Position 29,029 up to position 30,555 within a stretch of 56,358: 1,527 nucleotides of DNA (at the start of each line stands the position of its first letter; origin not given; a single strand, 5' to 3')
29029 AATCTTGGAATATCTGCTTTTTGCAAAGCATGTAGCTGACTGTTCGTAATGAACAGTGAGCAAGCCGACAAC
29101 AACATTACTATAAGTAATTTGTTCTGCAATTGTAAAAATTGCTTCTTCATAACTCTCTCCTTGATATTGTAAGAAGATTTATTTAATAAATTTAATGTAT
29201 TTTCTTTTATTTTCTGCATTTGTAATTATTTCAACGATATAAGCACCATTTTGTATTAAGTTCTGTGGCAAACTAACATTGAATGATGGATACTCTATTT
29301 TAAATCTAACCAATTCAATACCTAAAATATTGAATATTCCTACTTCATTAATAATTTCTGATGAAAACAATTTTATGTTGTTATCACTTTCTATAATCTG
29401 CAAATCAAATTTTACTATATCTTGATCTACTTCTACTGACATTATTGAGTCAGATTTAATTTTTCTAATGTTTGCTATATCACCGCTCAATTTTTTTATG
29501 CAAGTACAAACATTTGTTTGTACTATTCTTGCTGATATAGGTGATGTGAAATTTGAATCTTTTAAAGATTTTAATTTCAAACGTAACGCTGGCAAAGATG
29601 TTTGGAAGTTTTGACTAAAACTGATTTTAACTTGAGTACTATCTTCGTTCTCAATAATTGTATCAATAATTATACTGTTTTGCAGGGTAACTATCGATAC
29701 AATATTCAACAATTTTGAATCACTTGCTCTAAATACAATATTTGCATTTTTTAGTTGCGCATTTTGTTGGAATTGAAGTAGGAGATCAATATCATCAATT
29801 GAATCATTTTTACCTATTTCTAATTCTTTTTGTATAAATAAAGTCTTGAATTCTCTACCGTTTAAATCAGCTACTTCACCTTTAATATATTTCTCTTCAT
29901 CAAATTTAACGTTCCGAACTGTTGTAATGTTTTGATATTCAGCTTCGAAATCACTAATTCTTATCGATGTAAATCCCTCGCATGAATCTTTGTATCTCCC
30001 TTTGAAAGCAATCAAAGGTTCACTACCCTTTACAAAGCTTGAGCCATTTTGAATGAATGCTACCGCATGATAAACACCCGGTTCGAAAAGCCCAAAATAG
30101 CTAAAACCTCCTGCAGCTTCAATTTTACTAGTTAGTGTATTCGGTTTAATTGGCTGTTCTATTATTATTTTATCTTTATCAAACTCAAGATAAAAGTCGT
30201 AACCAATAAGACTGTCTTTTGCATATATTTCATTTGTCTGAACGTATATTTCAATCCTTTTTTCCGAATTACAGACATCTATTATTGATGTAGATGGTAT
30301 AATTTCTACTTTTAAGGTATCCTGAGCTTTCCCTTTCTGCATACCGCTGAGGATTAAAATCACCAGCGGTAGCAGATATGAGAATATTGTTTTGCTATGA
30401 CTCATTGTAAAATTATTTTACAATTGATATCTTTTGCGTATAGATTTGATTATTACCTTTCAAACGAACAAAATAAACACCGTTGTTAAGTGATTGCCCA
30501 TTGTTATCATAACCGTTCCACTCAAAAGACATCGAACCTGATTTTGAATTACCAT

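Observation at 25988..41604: Terminator-bounded ~15 kb co-directional unit: YfgM-like TPR gene plus four back-to-back T9SS-cargo genes, a candidate multi-component cell-surface apparatus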

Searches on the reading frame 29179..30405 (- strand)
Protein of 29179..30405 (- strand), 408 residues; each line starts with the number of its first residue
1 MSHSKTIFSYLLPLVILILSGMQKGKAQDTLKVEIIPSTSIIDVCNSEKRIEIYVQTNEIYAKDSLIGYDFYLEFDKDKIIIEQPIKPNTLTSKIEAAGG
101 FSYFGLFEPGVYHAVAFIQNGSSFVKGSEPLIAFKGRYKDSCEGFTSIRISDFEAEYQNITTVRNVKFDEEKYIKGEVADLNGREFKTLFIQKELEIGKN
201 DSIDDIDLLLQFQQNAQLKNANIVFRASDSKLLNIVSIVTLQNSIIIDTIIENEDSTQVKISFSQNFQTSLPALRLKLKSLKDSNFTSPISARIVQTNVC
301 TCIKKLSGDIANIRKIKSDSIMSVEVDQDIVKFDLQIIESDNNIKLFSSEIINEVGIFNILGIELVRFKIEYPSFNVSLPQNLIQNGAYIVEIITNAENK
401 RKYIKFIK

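Call 5: search_protein_families(library=pfam, proteins=[window:29179-30405:-], max_evalue=0.01)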
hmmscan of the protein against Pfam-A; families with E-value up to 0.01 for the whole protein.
window:29179-30405:- (408 aa): 0 families

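Call 6: search_protein_families(library=ncbifam, proteins=[window:29179-30405:-], max_evalue=0.01)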
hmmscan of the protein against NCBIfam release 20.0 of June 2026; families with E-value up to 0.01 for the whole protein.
window:29179-30405:- (408 aa): 1 family
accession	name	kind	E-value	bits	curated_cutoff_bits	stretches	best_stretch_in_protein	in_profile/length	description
TIGR04183.1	Por_Secre_tail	domain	0.0006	19.7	23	1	344-408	12-71/72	T9SS type A sorting domain-containing protein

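Call 18: find_encoding_contigs(protein=window:29179-30405:-, flank=10000, max_places=6)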
Protein window:29179-30405:- (408 aa): 1 contig read that carries it; 1 place shown.
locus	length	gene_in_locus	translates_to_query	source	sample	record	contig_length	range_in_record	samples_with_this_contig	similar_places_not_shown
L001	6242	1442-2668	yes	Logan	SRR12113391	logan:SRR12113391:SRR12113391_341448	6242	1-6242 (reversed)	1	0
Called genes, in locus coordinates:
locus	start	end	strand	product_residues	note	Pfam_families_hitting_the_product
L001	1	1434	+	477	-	?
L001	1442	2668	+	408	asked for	-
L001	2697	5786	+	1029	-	PF18962:Por_Secre_tail (faint)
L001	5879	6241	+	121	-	?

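Call 19: find_homologous_proteins(query=window:29179-30405:-, max_evalue=0.001)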
Query window:29179-30405:- (408 aa): 7 proteins with E <= 0.001 among 4839 candidates.
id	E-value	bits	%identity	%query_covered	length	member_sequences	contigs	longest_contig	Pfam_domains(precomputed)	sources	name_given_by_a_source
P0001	4.3e-256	866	100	100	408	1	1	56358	-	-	-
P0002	2.6e-152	525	63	100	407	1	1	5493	-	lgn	-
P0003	1.5e-151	522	61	100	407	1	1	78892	-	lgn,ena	-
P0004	1.4e-148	513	59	100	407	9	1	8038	-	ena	-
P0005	4.3e-127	442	54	98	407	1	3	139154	-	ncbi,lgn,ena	-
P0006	3.7e-121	422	51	100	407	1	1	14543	-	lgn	-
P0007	2.6e-118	413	50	98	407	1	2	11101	-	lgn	-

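Call 20: find_encoding_contigs(protein=P0005, flank=10000, max_places=3)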
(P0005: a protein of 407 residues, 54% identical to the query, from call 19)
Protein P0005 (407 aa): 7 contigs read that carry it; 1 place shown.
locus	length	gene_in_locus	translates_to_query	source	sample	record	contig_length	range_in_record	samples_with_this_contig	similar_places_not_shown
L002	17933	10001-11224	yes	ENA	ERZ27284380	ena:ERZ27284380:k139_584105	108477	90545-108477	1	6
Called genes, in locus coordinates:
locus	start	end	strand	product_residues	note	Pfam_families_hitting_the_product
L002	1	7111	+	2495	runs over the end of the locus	PF02415:Chlam_PMP (faint), PF18962:Por_Secre_tail (faint), PF13860:FlgD_ig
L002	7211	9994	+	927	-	PF13860:FlgD_ig, PF18962:Por_Secre_tail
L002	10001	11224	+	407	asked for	-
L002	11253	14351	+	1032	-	PF18962:Por_Secre_tail (weak)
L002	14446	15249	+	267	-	PF18962:Por_Secre_tail (weak)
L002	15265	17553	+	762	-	PF07992:Pyr_redox_2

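Call 21: find_encoding_contigs(protein=P0003, flank=10000, max_places=3)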
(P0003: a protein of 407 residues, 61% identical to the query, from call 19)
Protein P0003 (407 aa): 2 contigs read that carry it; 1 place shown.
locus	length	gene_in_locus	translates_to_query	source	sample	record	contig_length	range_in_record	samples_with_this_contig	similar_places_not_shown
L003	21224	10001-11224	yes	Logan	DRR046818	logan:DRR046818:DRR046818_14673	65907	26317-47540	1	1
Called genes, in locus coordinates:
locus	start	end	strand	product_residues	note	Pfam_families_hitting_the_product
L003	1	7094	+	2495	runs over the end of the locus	PF02415:Chlam_PMP (faint), PF13860:FlgD_ig, PF18962:Por_Secre_tail (weak)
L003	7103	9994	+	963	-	PF13860:FlgD_ig, PF18962:Por_Secre_tail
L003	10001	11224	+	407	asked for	-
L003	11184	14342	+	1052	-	-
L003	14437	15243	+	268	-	-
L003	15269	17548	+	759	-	PF07992:Pyr_redox_2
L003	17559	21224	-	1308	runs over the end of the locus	PF00932:LTD (faint), PF07610:DUF1573 (faint), PF15780:ASH (faint), PF22073:Cep192_D4 (faint), PF22544:HYDIN_VesB_CFA65-like_Ig (faint)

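Call 30: predict_structure(alignment_id=A1)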
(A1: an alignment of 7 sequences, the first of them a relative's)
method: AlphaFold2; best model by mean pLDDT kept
length: 408 residues; sequences in the alignment: 7
mean_pLDDT: 41.8   pTM: 0.31
mean pLDDT of the five models: 41.8, 36.8, 36.3, 35.2, 34.8
residues with pLDDT >= 90: 0; 70-90: 26; 50-70: 86; < 50: 296
segments of 3 or more residues with pLDDT < 50: 1-47, 58-66, 122-124, 142-146, 156-352, 371-388, 396-408
pLDDT, mean of each block of 10 residues (from residue 1): 39 33 26 38 41 58 47 64 72 70 70 64 53 70 48 45 24 25 25 25 27 34 37 34 42 44 38 33 29 23 21 22 23 38 45 53 54 44 47 47 40
secondary structure, 60 per line:
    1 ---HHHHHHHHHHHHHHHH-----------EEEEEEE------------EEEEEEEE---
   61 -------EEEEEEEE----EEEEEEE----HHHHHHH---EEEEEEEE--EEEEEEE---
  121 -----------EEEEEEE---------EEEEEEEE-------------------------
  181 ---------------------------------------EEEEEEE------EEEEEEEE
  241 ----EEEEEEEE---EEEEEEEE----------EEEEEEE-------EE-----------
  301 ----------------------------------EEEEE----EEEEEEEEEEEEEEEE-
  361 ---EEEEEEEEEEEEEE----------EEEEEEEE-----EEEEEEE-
elements in order: H4-19 E31-37 E50-57 E68-75 E80-86 H91-97 E101-108 E111-117 E132-138 E148-155 E220-226 E233-240 E245-252 E256-263 E274-280 E335-339 E344-359 E364-377 E388-395 E401-407
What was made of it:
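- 29179..30405 (-): g408: signal peptide, an N-terminal cohesin-like domain, a middle domain with an invariant CxC, and a type A CTD. The AF2 model was poor (pLDDT 41.8, call 30).
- Tried and rejected: AF2 of g408 with 7 sequences gave pLDDT 41.8 and was unusable (call 30).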

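Call 31: search_protein_representatives(alignment_id=A1)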
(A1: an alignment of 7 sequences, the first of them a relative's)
Query: 7 sequences, 408 profile positions. Proteins with E-value up to 0.001 (for the whole library): 203; up to 1e-10: 116; up to 1e-30: 6. The best 150 are listed.
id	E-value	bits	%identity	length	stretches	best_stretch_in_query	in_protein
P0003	3.6e-220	747.4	-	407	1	1-408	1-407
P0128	2.5e-118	412.0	-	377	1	31-408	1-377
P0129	4.0e-75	269.7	-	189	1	6-182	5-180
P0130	1.0e-51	192.6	-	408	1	6-408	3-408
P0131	6.9e-47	176.7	-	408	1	12-408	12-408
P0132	1.0e-43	166.3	-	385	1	31-408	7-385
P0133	4.4e-30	121.4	-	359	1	9-363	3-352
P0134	7.5e-29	117.3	-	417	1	11-392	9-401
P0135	9.1e-28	113.7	-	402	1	8-405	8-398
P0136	4.2e-26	108.2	-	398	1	10-401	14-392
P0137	1.3e-25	106.6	-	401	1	2-408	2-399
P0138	4.2e-25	104.9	-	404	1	13-393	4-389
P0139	6.9e-24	100.9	-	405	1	15-402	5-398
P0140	1.7e-23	99.7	-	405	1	8-401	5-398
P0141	3.9e-23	98.4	-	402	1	10-400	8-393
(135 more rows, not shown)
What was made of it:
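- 29179..30405 (-): About 200 family representatives exist, all 370-420 aa (call 31).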

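Call 60: search_solved_structures(query=A7, max_evalue=5)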
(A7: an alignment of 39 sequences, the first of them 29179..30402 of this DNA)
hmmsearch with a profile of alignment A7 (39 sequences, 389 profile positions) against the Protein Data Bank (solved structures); distinct sequences matched with E-value up to 5: 15.
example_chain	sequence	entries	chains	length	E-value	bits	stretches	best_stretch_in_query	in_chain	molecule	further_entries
8gl8_D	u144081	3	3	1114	4.9e-06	28.8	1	296-387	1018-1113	RemZ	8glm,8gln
8gl6_D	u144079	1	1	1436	5.2e-06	28.7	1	295-387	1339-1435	RemA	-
8glk_D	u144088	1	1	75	1.7e-05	27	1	330-386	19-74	Endonuclease I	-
7pzj_A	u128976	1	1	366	0.00015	23.9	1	281-382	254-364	Lipase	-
8glj_D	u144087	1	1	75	0.00039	22.5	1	325-387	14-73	Por secretion system C-terminal sorting domain-containing protein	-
2vtu_J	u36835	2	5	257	0.067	15.2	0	218-272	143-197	MS2 COAT PROTEIN | COAT PROTEIN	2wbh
5jvk_A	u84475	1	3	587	0.1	14.6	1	319-385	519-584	Uncharacterized protein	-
9s0x_A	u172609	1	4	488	0.19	13.7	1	168-268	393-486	Alpha-L-fucosidase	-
9x1i_A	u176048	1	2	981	0.33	12.9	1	332-385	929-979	Endo-beta-N-acetylglucosaminidase HS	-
1cid_A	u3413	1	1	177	0.34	12.9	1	163-275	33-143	T CELL SURFACE GLYCOPROTEIN CD4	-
7pq4_A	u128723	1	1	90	0.45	12.5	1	311-388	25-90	Arginine-specific cysteine proteinase (Arg-gingipain)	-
7sxi_A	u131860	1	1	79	0.62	12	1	312-374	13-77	Sin3 histone deacetylase corepressor complex component SDS3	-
5hfs_A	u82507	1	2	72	0.66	11.9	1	316-388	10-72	Gingipain R2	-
8qb1_A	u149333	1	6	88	0.89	11.5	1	331-386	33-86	Mirolase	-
1sr4_C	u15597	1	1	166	2.4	10.1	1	109-147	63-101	cytolethal distending toxin protein C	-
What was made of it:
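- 29179..30405 (-): The family profile hits the RemA/RemZ CTDs (call 60).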

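Call 73: search_protein_families(library=pfam, alignment_id=A7, max_evalue=1)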
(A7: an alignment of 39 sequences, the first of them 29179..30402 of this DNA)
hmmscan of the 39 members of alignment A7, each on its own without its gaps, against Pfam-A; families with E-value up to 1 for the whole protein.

A. member 1, window:29179-30402:- (407 aa): 0 families

B. families by the number of members that match (of 39 scanned): 28 families (the first 25 are shown)
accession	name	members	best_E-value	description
PF18962.6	Por_Secre_tail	24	3.5e-08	Secretion system C-terminal sorting domain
PF00963.24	Cohesin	4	0.00013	Cohesin domain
PF14652.11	DUF4457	2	1e-05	Domain of unknown function (DUF4457)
PF13585.12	CHU_C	2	0.0028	CHU_C Type IX secretion signal domain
PF11589.14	DUF3244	2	0.06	Domain of unknown function (DUF3244)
PF16017.11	BTB_3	1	0.0024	BTB/POZ domain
PF21709.3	ABC_C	1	0.0076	Emaravirus ABC_C protein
PF07860.16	CCD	1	0.011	WisP family C-Terminal Region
PF15587.11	Imm9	1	0.014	Immunity protein 9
PF14186.12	Aida_C2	1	0.016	Axin interactor dorsalisation-associated protein, C-terminal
PF23623.1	GBD_IRG7_N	1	0.021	IRG7 N-terminal galactose binding domain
PF14166.11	YueH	1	0.025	YueH-like protein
PF18025.7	FucT_N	1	0.035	Alpha-(1,3)-fucosyltransferase FucT N-terminal domain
PF14277.12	DUF4364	1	0.035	Domain of unknown function (DUF4364)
PF24679.1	Nodulin_C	1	0.036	Nodulin C-terminal domain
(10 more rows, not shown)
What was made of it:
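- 29179..30405 (-): Pfam Cohesin hits 4 of 39 members, best E 1.3e-4 (call 73).
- Checked: However, 24 of 39 orthologues hit Por_Secre_tail, and the family profile hits the RemA/RemZ CTDs (calls 60, 73).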
